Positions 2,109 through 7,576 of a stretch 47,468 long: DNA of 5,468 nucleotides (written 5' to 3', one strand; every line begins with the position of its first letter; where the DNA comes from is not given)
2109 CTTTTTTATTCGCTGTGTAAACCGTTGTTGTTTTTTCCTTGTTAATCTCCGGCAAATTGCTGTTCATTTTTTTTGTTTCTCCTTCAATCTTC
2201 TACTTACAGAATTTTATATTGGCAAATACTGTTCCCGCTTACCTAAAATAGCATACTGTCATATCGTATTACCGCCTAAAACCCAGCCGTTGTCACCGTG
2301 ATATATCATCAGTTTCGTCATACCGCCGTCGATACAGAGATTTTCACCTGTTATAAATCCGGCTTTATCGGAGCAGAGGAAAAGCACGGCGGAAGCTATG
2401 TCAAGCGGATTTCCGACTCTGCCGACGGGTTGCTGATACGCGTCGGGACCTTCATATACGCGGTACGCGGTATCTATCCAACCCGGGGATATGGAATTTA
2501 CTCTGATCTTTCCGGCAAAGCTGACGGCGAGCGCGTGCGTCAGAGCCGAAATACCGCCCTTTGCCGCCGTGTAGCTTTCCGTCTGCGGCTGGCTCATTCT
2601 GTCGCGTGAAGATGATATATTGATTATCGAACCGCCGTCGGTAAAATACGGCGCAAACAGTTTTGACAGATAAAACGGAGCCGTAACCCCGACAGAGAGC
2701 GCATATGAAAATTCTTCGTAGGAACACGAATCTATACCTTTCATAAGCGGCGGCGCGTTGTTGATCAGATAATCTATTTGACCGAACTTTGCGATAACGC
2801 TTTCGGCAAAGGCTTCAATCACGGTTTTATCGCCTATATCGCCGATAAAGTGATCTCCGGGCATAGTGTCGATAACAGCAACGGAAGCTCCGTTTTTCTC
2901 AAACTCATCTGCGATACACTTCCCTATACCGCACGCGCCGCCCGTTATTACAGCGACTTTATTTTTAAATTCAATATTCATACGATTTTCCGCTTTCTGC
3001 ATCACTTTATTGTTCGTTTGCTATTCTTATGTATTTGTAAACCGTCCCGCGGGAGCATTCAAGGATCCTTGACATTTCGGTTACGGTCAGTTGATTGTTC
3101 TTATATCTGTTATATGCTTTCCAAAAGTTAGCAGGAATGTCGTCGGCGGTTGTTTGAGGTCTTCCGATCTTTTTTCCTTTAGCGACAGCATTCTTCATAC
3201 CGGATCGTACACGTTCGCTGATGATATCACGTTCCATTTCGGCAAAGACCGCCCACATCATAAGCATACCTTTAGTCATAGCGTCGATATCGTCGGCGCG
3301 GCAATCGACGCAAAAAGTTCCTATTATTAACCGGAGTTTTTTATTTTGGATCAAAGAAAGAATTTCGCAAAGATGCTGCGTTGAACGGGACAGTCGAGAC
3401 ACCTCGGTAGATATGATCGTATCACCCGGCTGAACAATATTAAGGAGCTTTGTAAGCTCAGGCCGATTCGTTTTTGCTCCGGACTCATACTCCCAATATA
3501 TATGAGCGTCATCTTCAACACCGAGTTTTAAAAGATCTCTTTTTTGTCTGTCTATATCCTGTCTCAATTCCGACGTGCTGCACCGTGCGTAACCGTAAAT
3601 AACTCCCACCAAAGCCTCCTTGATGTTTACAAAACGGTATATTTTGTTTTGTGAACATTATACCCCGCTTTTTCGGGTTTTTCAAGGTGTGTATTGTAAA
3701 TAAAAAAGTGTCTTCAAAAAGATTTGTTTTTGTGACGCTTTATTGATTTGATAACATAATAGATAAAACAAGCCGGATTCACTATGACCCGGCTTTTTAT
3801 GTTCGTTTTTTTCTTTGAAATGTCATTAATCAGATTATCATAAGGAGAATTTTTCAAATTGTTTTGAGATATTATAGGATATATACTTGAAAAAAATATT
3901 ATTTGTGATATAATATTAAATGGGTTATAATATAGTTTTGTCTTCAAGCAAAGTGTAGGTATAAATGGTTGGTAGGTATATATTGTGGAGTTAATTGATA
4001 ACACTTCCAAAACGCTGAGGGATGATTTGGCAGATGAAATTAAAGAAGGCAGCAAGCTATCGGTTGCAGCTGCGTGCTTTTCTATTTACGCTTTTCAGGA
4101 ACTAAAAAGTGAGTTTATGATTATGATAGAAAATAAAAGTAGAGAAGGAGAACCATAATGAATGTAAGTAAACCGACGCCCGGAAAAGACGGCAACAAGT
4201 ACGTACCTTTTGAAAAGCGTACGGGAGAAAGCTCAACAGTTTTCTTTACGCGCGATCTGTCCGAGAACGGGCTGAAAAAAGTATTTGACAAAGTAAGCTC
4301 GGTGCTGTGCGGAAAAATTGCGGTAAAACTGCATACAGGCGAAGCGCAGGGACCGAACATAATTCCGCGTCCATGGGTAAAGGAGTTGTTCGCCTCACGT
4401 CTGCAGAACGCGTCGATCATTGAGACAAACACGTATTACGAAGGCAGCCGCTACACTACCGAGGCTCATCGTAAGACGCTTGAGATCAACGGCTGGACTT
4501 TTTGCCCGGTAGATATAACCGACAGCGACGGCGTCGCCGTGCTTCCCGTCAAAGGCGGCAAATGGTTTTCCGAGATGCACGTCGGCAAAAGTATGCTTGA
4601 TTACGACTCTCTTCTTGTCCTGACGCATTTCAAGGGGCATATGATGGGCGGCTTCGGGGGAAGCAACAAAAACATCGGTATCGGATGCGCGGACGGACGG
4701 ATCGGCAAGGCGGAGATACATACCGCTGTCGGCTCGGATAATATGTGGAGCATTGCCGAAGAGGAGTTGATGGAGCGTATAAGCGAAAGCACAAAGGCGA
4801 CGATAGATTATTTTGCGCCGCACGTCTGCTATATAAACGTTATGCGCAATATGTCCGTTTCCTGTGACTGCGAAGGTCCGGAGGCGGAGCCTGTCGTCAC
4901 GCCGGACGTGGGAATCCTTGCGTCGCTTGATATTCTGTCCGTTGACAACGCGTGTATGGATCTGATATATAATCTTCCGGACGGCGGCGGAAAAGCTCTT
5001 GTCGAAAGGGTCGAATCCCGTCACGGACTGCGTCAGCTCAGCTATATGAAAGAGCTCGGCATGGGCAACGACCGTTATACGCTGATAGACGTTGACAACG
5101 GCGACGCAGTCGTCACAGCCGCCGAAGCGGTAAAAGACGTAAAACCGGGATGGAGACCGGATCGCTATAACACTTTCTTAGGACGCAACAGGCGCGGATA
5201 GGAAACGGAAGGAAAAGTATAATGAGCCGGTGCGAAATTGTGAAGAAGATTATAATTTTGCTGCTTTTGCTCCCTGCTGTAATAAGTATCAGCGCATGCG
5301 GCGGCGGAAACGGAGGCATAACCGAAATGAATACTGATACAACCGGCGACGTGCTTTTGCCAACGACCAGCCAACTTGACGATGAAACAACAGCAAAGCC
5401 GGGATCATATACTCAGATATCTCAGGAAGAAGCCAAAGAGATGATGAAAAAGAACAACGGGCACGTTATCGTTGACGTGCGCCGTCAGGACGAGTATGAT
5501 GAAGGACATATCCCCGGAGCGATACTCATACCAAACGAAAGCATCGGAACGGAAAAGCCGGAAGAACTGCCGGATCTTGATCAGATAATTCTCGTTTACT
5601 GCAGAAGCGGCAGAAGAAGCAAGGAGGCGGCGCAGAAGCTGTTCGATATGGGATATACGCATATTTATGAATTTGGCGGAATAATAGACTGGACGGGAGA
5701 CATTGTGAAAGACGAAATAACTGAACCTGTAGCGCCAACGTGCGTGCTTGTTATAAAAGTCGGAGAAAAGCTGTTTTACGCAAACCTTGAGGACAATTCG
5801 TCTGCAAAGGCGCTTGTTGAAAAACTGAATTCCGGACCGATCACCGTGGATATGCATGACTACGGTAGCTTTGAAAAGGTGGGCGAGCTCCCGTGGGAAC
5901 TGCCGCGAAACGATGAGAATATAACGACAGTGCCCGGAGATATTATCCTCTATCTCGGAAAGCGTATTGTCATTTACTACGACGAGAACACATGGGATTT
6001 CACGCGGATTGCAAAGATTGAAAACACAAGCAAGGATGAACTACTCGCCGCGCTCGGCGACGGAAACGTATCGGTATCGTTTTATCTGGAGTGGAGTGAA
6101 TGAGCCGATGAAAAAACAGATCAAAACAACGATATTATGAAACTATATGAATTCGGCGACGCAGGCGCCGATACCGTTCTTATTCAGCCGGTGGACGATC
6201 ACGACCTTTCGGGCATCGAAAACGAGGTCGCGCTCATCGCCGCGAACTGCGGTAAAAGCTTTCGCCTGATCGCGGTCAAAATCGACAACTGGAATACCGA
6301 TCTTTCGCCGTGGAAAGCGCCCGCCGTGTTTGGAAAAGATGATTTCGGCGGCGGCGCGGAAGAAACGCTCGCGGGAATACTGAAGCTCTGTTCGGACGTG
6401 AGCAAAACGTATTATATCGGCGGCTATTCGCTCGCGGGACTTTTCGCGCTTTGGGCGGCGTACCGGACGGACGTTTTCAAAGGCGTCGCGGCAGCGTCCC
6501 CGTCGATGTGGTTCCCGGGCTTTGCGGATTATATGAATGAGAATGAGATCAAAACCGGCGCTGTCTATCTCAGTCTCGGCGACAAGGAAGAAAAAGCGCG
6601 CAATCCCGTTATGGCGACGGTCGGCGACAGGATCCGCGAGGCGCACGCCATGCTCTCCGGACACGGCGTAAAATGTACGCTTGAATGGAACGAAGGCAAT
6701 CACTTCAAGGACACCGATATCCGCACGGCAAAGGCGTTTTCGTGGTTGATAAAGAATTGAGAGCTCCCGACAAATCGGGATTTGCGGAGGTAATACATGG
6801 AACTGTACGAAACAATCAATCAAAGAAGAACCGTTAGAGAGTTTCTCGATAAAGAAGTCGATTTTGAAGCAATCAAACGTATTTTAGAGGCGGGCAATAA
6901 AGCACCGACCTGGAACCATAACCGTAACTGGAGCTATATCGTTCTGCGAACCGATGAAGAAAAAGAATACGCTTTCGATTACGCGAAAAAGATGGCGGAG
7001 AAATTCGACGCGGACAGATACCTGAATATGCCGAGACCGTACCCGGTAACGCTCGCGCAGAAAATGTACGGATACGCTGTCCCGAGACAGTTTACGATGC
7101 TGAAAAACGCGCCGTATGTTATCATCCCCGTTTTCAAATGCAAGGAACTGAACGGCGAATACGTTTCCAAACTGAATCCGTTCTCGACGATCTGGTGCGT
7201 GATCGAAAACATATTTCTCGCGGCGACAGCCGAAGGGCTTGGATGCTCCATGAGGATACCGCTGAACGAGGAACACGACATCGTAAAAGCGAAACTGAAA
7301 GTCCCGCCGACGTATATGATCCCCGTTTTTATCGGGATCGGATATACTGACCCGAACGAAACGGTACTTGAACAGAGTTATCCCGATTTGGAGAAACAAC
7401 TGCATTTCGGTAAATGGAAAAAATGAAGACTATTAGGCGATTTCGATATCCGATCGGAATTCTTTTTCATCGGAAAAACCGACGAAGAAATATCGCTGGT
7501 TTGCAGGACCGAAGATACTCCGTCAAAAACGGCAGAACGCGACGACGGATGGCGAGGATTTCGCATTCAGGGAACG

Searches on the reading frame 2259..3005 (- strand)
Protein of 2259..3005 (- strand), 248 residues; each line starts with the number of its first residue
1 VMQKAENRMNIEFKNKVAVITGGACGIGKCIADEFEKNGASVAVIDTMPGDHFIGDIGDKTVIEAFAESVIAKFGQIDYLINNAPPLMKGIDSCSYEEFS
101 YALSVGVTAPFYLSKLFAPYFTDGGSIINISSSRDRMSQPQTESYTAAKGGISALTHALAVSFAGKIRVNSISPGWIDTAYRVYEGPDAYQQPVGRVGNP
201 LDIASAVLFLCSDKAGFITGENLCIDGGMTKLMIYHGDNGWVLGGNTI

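Call 20: search_protein_families(library=pfam, proteins=[window:2259-3005:-])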
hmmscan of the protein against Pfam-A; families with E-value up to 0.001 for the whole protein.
window:2259-3005:- (248 aa): 4 families
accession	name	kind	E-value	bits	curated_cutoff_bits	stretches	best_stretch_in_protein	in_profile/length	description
PF13561.12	adh_short_C2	-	5.7e-48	164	27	1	24-230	3-236/236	Enoyl-(Acyl carrier protein) reductase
PF00106.31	adh_short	-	6.8e-34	117.5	26.6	1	16-182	1-187/195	short chain dehydrogenase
PF23441.1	SDR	-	6.1e-07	29.5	27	1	56-181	69-198/258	SDR-like rossmann domain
PF08659.16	KR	-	3.2e-05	24.4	22.6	0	55-158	60-162/180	KR domain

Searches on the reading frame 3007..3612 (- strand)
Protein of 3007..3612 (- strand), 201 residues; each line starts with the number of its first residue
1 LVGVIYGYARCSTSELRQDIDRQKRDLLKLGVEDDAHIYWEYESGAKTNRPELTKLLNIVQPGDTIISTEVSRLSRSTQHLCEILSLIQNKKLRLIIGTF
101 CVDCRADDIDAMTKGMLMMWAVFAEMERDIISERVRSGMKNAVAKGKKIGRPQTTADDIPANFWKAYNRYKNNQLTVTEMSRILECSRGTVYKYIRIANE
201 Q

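Call 20: search_protein_families(library=pfam, proteins=[window:3007-3612:-])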
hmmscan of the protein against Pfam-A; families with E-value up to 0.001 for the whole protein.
window:3007-3612:- (201 aa): 3 families
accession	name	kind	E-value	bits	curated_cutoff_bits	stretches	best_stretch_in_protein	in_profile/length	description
PF00239.26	Resolvase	-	1.9e-35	122.5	23.3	1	5-148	1-145/145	Resolvase, N terminal domain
PF08279.18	HTH_11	-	0.00011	22.4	25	1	171-199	13-40/55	HTH domain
PF12728.13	HTH_17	-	0.00043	20.9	27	0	175-196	2-23/51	Helix-turn-helix domain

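Call 82: search_protein_families(library=phrogs, proteins=[window:3007-3612:-], max_evalue=0.01)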
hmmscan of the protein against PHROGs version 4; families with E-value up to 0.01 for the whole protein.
window:3007-3612:- (201 aa): 5 families
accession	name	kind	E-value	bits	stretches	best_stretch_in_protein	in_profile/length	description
phrog_125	-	DNA, RNA and nucleotide metabolism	3.1e-52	178.6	1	4-197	21-202/254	DNA invertase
phrog_95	-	integration and excision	1.2e-21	78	1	6-150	91-241/651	integrase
phrog_6620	-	integration and excision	9.7e-06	26.3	1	7-97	60-154/201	transposase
phrog_664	-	DNA, RNA and nucleotide metabolism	0.00067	20.6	1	123-196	45-122/210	DNA binding protein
phrog_8275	-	DNA, RNA and nucleotide metabolism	0.0014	19.4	1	5-57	2-49/51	DNA invertase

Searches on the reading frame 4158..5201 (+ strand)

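Call 57: search_protein_families(library=pfam, proteins=[window:4158-5201:+], max_evalue=0.01)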
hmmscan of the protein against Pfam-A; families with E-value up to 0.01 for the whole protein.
window:4158-5201:+ (347 aa): 1 family
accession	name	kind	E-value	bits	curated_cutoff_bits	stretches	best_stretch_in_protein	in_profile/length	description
PF04015.17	DUF362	-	9.5e-37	127.4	24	1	54-268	1-200/200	Domain of unknown function (DUF362)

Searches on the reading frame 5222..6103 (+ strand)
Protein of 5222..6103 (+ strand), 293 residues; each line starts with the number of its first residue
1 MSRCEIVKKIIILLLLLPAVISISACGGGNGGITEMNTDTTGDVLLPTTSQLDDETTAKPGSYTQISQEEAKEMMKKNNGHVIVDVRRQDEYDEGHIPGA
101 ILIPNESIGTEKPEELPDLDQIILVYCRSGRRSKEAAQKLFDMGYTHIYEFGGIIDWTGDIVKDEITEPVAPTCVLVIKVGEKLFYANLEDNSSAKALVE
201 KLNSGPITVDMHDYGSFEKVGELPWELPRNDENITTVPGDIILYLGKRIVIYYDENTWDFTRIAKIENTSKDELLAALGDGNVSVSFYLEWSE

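Call 57: search_protein_families(library=pfam, proteins=[window:5222-6103:+], max_evalue=0.01)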
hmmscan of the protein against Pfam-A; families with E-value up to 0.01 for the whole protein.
window:5222-6103:+ (293 aa): 2 families
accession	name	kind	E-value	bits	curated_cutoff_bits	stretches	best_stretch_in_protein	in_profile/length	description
PF18050.6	Cyclophil_like2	-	6.3e-24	84.7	22.7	1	178-287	1-114/115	Cyclophilin-like family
PF00581.25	Rhodanese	-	3.8e-20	72.7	22.2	1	67-158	1-100/102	Rhodanese-like domain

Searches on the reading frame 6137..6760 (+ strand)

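Call 57: search_protein_families(library=pfam, proteins=[window:6137-6760:+], max_evalue=0.01)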
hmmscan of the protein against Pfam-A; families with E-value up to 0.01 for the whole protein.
window:6137-6760:+ (207 aa): 1 family
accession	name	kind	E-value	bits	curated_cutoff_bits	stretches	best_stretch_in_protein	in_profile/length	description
PF00756.26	Esterase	-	0.00078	19.7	22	1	92-165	117-193/251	Putative esterase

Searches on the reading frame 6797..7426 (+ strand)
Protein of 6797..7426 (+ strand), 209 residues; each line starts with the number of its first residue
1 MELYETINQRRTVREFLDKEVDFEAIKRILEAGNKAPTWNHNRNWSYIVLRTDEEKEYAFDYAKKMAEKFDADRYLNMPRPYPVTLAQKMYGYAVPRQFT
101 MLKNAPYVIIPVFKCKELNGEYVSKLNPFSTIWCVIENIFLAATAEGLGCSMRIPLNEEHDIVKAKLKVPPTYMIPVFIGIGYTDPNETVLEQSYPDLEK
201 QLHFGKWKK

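Call 57: search_protein_families(library=pfam, proteins=[window:6797-7426:+], max_evalue=0.01)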
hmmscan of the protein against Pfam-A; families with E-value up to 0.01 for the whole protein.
window:6797-7426:+ (209 aa): 2 families
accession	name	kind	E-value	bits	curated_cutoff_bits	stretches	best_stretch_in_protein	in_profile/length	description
PF00881.29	Nitroreductase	-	1.3e-20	74.7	23.5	1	7-183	1-167/167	Nitroreductase family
PF14512.11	TM1586_NiRdase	-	5.4e-06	26.6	27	1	2-93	1-86/215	Putative TM nitroreductase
